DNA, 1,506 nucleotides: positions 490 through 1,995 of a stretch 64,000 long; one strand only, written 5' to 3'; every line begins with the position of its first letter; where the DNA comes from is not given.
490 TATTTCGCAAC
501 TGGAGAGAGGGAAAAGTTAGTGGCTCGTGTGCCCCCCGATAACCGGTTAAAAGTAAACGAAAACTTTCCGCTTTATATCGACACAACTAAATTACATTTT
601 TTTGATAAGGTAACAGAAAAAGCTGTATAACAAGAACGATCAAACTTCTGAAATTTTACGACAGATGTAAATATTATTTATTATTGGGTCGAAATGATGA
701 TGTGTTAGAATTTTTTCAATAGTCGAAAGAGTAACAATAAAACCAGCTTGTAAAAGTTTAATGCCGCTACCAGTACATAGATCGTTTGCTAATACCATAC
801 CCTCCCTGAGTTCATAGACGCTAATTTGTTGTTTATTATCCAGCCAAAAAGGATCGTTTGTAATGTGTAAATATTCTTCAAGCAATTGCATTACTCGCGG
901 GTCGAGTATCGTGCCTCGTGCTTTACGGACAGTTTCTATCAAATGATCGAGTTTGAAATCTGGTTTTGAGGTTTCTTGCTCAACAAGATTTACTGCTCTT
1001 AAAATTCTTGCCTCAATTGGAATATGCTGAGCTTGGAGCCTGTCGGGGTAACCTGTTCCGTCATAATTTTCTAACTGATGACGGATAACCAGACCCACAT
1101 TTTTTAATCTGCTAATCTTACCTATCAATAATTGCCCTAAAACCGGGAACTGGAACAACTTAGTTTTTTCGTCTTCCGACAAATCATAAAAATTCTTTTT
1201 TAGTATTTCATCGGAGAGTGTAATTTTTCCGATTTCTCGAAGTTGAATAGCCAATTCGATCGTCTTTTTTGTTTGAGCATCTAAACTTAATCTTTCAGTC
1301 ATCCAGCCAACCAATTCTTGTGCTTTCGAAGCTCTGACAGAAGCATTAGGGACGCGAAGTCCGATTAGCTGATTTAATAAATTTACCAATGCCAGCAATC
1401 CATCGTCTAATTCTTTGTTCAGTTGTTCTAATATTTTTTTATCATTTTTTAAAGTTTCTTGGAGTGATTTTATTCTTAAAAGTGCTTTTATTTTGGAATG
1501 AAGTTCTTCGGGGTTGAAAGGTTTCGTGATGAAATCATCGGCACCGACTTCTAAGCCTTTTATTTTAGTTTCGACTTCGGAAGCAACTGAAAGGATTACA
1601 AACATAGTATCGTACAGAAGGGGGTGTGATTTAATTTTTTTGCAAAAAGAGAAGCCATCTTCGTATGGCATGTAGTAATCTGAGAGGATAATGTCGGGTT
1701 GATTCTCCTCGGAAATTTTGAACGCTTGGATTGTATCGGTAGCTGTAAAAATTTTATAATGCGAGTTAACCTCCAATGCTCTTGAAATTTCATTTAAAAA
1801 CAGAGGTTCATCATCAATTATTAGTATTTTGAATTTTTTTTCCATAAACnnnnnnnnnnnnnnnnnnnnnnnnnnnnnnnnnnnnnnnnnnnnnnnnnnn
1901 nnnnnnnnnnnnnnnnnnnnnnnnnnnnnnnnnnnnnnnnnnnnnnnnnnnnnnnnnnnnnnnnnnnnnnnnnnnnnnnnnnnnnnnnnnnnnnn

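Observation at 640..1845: motAB-linked receiver with an HD-GYP domain lacking the HD dyad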

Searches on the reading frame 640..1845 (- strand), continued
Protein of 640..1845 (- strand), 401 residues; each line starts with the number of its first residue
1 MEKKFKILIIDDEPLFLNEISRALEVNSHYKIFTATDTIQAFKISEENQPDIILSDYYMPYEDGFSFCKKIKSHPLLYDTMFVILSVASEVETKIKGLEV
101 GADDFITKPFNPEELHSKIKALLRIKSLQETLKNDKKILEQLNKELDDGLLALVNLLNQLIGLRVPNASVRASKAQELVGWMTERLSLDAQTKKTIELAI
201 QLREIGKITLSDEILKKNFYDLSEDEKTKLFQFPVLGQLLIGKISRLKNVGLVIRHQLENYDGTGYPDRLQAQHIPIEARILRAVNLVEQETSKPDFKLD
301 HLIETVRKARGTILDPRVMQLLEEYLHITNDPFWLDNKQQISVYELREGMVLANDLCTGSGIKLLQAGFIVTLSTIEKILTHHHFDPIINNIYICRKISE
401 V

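Call 19: find_related_loci(query=A1, collection=genome_contigs, flank=6000)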
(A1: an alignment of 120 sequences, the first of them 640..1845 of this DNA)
Query A1 (401 aa) in genome_contigs; peptide patterns used: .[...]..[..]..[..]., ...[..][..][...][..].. (x = any residue, [..] = any of these).
600 stretches matched a pattern (row limit reached: there are more); 597 encode a relative of the query (tblastn E <= 1e-3); the best 80 are kept; 80 distinct loci.
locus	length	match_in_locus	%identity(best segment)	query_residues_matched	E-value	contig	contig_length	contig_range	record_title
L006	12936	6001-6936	29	2-328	8e-43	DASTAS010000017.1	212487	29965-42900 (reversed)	MAG TPA_asm: Candidatus Angelobacter sp. isolate SMAG_U743 k141_796334, whole genome shotgun sequence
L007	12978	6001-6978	27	7-330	1e-34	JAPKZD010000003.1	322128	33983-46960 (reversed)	MAG: Candidatus Aminicenantes bacterium isolate LacPavin_0419_WC70L_MAG_62_11 LacPavin_0419_WC70L_scaffold_74246, whole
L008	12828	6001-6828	30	6-298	4e-35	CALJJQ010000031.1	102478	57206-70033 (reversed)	MAG: uncultured Calothrix sp. isolate N1_Bin_Bin_7_1 genome assembly, contig: c_000000067419, whole genome shotgun seque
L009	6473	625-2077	27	1-322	2e-30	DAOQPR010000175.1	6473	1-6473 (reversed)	MAG TPA_asm: Anaerolineales bacterium isolate AMR_MDS_0439 NODE_6864_length_6473_cov_3.914615, whole genome shotgun sequ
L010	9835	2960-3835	28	30-332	5e-30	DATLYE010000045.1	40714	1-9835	MAG TPA_asm: Bryobacteraceae bacterium isolate SMAG_U13264 k141_333964, whole genome shotgun sequence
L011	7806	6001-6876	29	20-319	6e-30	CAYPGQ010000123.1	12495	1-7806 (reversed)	MAG TPA_asm: uncultured Eubacteriales bacterium isolate SRP068000_co1_174 genome assembly, contig: NODE_8860_length_1249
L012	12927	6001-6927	26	6-326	1e-29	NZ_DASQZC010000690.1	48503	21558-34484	MAG: Nostoc sp. isolate SMAG_U11081 k141_25113, whole genome shotgun sequence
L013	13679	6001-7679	26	4-322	2e-27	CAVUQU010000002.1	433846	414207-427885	MAG: uncultured bacterium isolate MFD09730.bin.2.49 genome assembly, contig: contig_17601, whole genome shotgun sequence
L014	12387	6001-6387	44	5-134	4e-27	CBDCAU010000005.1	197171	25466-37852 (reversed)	MAG: Owenweeksia sp. isolate b817042d-8bd2-45a4-8a9c-81c65b92667f genome assembly, contig: contig_5, whole genome shotgu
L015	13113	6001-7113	29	1-384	5e-27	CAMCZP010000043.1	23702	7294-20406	MAG: Leptospira interrogans serovar Manilae isolate MsH-30apr19-140 genome assembly, contig: MsH-30apr19-C3711, whole ge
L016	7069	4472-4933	37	6-155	1e-24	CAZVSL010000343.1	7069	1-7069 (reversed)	MAG TPA_asm: uncultured Calditrichaceae bacterium isolate SRP141376_co1_187 genome assembly, contig: NODE_18134_length_7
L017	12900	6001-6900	36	6-155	2e-23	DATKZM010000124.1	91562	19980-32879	MAG TPA_asm: Alphaproteobacteria bacterium isolate SMAG_U14245 k141_1300691, whole genome shotgun sequence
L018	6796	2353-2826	35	7-158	3e-23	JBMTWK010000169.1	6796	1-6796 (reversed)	MAG: Prochlorothrix sp. isolate LKB_V7_S19_50percent_ser_metabat.54 NODE_4556_length_6796_cov_7.181872, whole genome sho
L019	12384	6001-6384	42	6-134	6e-23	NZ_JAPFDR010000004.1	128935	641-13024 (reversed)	MAG: Clostridium sp. isolate bin_6_DannyCat k141_34439, whole genome shotgun sequence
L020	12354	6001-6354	41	6-124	1e-22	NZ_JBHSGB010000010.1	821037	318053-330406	Rheinheimera marina strain CGMCC 1.15399 velvet_auto_105_10, whole genome shotgun sequence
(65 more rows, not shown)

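Call 30: predict_structure(alignment_id=A1)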
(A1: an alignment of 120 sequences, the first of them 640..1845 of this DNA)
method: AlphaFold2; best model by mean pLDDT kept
length: 401 residues; sequences in the alignment: 120
mean_pLDDT: 91.2   pTM: 0.72
mean pLDDT of the five models: 91.2, 90.4, 89.3, 89.0, 86.6
residues with pLDDT >= 90: 301; 70-90: 91; 50-70: 5; < 50: 4
segments of 3 or more residues with pLDDT < 50: 399-401
pLDDT, mean of each block of 10 residues (from residue 1): 83 90 82 93 95 92 92 94 88 86 89 90 92 93 91 94 93 95 93 95 95 89 92 95 92 97 94 96 96 89 94 95 92 86 91 91 91 93 89 75 33
secondary structure, 60 per line:
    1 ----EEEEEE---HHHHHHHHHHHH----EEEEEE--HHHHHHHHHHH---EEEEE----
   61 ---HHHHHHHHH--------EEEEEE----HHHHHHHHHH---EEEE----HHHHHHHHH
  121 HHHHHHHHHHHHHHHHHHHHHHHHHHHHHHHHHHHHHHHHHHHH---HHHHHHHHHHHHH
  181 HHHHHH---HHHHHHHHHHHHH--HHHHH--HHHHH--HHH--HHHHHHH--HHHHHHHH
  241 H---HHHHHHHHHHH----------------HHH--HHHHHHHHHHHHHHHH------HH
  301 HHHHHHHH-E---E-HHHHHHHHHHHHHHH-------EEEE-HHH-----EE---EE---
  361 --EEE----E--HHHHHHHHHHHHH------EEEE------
elements in order: E5-10 H14-25 E30-35 H38-48 E52-56 H64-72 E81-86 H91-100 E104-107 H112-164 H168-186 H190-202 H205-209 H212-216 H224-230 H233-241 H245-255 H277-292 H299-308 H316-330 E338-341 E363-365 H373-385 E392-395

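Call 33: fold_search(model_id=the predicted structure, library=pdb)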
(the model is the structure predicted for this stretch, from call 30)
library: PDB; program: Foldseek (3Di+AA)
matches with E <= 10: 1377; with E <= 0.001: 590
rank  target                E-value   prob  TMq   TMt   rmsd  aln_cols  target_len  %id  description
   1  9dvt_S                1.1e-09  1.00  0.29  0.49   1.5       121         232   32  Cryo-EM structure of RpaA bound to PkaiBC DNA and the CTD of the alpha subunit of RNAP from the cyanobacterium Synecho (released 2025-10-15)
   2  9dvt_R                1.3e-09  1.00  0.29  0.49   1.5       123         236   32  Cryo-EM structure of RpaA bound to PkaiBC DNA and the CTD of the alpha subunit of RNAP from the cyanobacterium Synecho (released 2025-10-15)
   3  3bre_B                1.5e-09  1.00  0.38  0.46  12.0       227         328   18  Crystal Structure of P.aeruginosa PA3702 (released 2008-04-01)
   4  3t6k_A                3.4e-09  1.00  0.29  0.93   1.5       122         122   30  Crystal structure of a putative response regulator (Caur_3799) from Chloroflexus aurantiacus J-10-fl at 1.86 A resolut (released 2011-09-07)
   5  4hnr                  5.8e-09  1.00  0.29  0.93   1.3       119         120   30  High resolution structure of Chemotaxis response regulator CheY4 of Vibrio cholerae (released 2013-10-02)
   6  3nns_A                1.1e-08  1.00  0.28  0.93   1.4       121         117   30  BeF3 Activated DrrB Receiver Domain (released 2010-08-11)
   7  2iyn_B                1.1e-08  1.00  0.29  0.89   2.3       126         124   36  The co-factor-induced pre-active conformation in PhoB (released 2006-08-30)
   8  8fk2_A                1.4e-08  1.00  0.29  0.94   1.1       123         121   36  The N-terminal VicR from Streptococcus mutans (released 2023-10-25)
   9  3i5a                  1.4e-08  1.00  0.36  0.45  13.3       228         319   16  Crystal structure of full-length WpsR from Pseudomonas syringae (released 2009-08-18)
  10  8vc9_C                1.4e-08  1.00  0.29  0.31  22.4       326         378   18  Hybrid response regulator LvrB from Leptospira / phosphorylated REC form (released 2024-12-18)
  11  8vc9_A                1.4e-08  1.00  0.30  0.31  22.6       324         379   18  Hybrid response regulator LvrB from Leptospira / phosphorylated REC form (released 2024-12-18)
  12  1nxs                  1.5e-08  1.00  0.27  0.89   2.1       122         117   37  MicArec pH4.9 (released 2004-02-17)
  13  2v0n_A                1.6e-08  1.00  0.29  0.25  25.4       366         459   17  ACTIVATED RESPONSE REGULATOR PLED IN COMPLEX WITH C-DIGMP AND GTP- ALPHA-S (released 2007-08-21)
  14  3gl9_B                1.6e-08  1.00  0.29  0.94   1.3       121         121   27  The structure of a histidine kinase-response regulator complex sheds light into two-component signaling and reveals a  (released 2009-10-27)
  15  1zes_A                1.8e-08  1.00  0.29  0.93   1.2       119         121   37  BeF3- activated PhoB receiver domain (released 2005-09-20)
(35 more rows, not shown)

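Call 38: find_encoding_contigs(protein=P0072, flank=6000, max_places=2)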
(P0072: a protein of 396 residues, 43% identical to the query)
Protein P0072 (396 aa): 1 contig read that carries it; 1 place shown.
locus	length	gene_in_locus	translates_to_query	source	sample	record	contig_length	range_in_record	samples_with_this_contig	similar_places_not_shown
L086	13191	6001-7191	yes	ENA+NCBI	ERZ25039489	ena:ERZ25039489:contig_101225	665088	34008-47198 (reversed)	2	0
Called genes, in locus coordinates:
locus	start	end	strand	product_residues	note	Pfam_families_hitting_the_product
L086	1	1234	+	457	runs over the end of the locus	PF00460:Flg_bb_rod (weak), PF22638:FlgK_D1, PF06429:Flg_bbr_C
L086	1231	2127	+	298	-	PF00669:Flagellin_N, PF00700:Flagellin_C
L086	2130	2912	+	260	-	PF20560:MotA_N (weak), PF01618:MotA_ExbB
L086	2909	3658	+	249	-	PF13677:MotB_plug, PF00691:OmpA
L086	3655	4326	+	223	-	PF02623:FliW, PF02599:CsrA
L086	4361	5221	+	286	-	PF20560:MotA_N, PF01618:MotA_ExbB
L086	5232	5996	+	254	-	PF13677:MotB_plug, PF00691:OmpA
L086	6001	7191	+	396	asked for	PF00072:Response_reg, PF13487:HD_5, PF01966:HD (weak)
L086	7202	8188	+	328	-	-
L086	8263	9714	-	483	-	PF14691:Fer4_20, PF01946:Thi4 (faint), PF07992:Pyr_redox_2, PF00070:Pyr_redox (faint), PF01266:DAO (faint), PF13450:NAD_binding_8, PF13738:Pyr_redox_3 (faint)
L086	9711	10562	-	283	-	PF00175:NAD_binding_1 (faint), PF10418:DHODB_Fe-S_bind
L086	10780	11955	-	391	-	PF00202:Aminotran_3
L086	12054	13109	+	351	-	PF01118:Semialdhyde_dh, PF22698:Semialdhyde_dhC_1, PF02774:Semialdhyde_dhC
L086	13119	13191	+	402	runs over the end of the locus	PF01960:ArgJ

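Call 39: find_encoding_contigs(protein=P0118, flank=6000, max_places=2)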
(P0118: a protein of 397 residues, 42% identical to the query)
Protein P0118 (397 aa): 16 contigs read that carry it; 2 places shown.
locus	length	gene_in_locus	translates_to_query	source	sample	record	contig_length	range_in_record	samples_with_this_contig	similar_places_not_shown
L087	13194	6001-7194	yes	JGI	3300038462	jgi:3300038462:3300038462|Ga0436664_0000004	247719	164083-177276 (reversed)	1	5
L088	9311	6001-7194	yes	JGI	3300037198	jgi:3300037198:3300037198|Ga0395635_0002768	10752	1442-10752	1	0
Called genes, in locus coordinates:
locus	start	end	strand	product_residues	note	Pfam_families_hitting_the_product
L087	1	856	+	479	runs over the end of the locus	PF00460:Flg_bb_rod (weak), PF22638:FlgK_D1, PF06429:Flg_bbr_C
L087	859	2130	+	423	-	PF00669:Flagellin_N, PF07559:FlgE_D2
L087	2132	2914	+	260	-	PF20560:MotA_N (weak), PF01618:MotA_ExbB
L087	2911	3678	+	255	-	PF13677:MotB_plug, PF00691:OmpA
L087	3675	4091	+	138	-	PF02623:FliW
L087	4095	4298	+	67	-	PF02599:CsrA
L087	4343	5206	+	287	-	PF20560:MotA_N, PF01618:MotA_ExbB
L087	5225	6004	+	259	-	PF13677:MotB_plug, PF00691:OmpA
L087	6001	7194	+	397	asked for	PF00072:Response_reg, PF13487:HD_5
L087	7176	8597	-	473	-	PF14691:Fer4_20, PF01262:AlaDh_PNT_C (faint), PF01946:Thi4 (weak), PF00890:FAD_binding_2 (weak), PF01266:DAO (weak), PF01494:FAD_binding_3 (weak), PF07992:Pyr_redox_2, PF13450:NAD_binding_8, +3 more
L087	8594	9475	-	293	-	PF10418:DHODB_Fe-S_bind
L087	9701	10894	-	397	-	PF00202:Aminotran_3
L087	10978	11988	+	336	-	PF01118:Semialdhyde_dh, PF02774:Semialdhyde_dhC, PF22698:Semialdhyde_dhC_1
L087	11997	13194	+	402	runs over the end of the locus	PF01960:ArgJ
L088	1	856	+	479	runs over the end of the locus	PF00460:Flg_bb_rod (weak), PF22638:FlgK_D1, PF06429:Flg_bbr_C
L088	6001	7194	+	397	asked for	PF00072:Response_reg, PF13487:HD_5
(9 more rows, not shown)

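Call 40: find_encoding_contigs(protein=P0051, flank=6000, max_places=2)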
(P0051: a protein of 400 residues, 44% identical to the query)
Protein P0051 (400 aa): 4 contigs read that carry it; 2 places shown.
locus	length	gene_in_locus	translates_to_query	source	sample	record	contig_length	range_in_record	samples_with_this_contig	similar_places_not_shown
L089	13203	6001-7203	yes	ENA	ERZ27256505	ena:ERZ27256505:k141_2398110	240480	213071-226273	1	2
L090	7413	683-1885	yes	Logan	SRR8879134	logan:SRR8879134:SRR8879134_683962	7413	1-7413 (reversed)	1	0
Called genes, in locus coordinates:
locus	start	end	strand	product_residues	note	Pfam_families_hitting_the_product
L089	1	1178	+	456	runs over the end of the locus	PF00460:Flg_bb_rod, PF22638:FlgK_D1, PF06429:Flg_bbr_C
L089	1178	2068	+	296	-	PF00669:Flagellin_N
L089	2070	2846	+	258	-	PF20560:MotA_N, PF01618:MotA_ExbB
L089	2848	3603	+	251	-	PF13677:MotB_plug, PF00691:OmpA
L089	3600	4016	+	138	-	PF02623:FliW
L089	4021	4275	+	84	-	PF02599:CsrA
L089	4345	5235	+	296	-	PF20560:MotA_N, PF01618:MotA_ExbB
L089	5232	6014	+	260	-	PF13677:MotB_plug, PF00691:OmpA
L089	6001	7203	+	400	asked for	PF00072:Response_reg, PF13487:HD_5, PF01966:HD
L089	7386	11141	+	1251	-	PF07719:TPR_2 (faint), PF13181:TPR_8 (faint), PF13424:TPR_12 (faint), PF13428:TPR_14 (faint), PF14559:TPR_19 (faint), PF13431:TPR_17 (faint), PF12969:DUF3857 (weak), PF01841:Transglut_core, +4 more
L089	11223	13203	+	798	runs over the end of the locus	PF13802:Gal_mutarotas_2, PF01055:Glyco_hydro_31_2nd, PF21365:Glyco_hydro_31_3rd, PF17137:DUF5110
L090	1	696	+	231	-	?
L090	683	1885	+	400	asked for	PF00072:Response_reg, PF13487:HD_5, PF01966:HD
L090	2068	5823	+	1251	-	PF07719:TPR_2 (faint), PF13181:TPR_8 (faint), PF13424:TPR_12 (faint), PF13428:TPR_14 (faint), PF14559:TPR_19 (faint), PF13431:TPR_17 (faint), PF12969:DUF3857 (weak), PF01841:Transglut_core, +4 more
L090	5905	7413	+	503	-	?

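Call 89: list_cluster_members(proteins=[P0001, P0457, P0415, P0423, P0453, P0005])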
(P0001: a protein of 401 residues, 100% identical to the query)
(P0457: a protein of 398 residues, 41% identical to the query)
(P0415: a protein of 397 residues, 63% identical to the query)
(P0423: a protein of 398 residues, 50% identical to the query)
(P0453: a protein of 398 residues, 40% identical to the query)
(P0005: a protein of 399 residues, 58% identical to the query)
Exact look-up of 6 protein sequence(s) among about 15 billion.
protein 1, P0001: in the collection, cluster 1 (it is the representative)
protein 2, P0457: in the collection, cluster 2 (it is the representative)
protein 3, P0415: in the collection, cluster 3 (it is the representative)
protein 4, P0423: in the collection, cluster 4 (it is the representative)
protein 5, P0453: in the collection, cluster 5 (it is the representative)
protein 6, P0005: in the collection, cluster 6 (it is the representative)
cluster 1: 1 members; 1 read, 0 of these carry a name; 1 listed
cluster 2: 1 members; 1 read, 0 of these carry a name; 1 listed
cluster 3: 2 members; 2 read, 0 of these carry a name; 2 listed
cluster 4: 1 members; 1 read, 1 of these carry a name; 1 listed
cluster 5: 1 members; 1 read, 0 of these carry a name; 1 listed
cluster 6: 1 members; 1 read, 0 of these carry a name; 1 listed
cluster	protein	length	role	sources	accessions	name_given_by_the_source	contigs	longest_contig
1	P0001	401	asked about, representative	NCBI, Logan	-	-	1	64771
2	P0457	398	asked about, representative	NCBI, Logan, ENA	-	-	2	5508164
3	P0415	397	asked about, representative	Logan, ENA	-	-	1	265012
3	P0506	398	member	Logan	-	-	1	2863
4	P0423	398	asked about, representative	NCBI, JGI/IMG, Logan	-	response regulator RpfG family c-di-GMP phosphodiesterase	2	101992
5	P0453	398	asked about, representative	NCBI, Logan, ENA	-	-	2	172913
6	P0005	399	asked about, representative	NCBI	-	-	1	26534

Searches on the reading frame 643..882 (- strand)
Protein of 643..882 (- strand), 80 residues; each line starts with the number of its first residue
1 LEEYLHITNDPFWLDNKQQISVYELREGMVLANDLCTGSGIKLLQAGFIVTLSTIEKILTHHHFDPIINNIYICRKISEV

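Call 34: search_protein_families(library=pfam, proteins=[window:643-882:-], max_evalue=10)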
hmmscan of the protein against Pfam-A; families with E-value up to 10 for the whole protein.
seq(80 aa): 1 family
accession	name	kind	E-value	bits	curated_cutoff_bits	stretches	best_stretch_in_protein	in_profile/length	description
PF18340.7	TraI_2B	-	0.015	15.6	26.7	1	8-32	1-25/79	DNA relaxase TraI 2B/2B-like domain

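Call 41: predict_structure(alignment_id=A2)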
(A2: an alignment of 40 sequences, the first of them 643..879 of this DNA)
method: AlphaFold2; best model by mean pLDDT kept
length: 79 residues; sequences in the alignment: 40
mean_pLDDT: 84.1   pTM: 0.68
mean pLDDT of the five models: 84.1, 81.4, 80.9, 80.2, 76.2
residues with pLDDT >= 90: 55; 70-90: 7; 50-70: 11; < 50: 6
segments of 3 or more residues with pLDDT < 50: none
pLDDT, mean of each block of 10 residues (from residue 1): 50 80 95 93 95 96 92 70
secondary structure, 60 per line:
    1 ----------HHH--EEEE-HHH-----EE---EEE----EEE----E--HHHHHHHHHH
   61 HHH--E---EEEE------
elements in order: E16-19 E34-36 E41-43 H51-63 E70-73

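Call 63: search_protein_families(library=ncbifam, proteins=[window:643-882:-], max_evalue=0.01)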
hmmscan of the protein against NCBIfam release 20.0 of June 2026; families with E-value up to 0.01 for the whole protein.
seq(80 aa): 1 family
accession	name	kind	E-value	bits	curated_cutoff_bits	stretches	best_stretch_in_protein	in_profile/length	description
NF053512.1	nitric_RR_NosR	exception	7e-07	28.6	400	1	16-65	365-414/422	response regulator c-di-GMP phosphodiesterase, NosR family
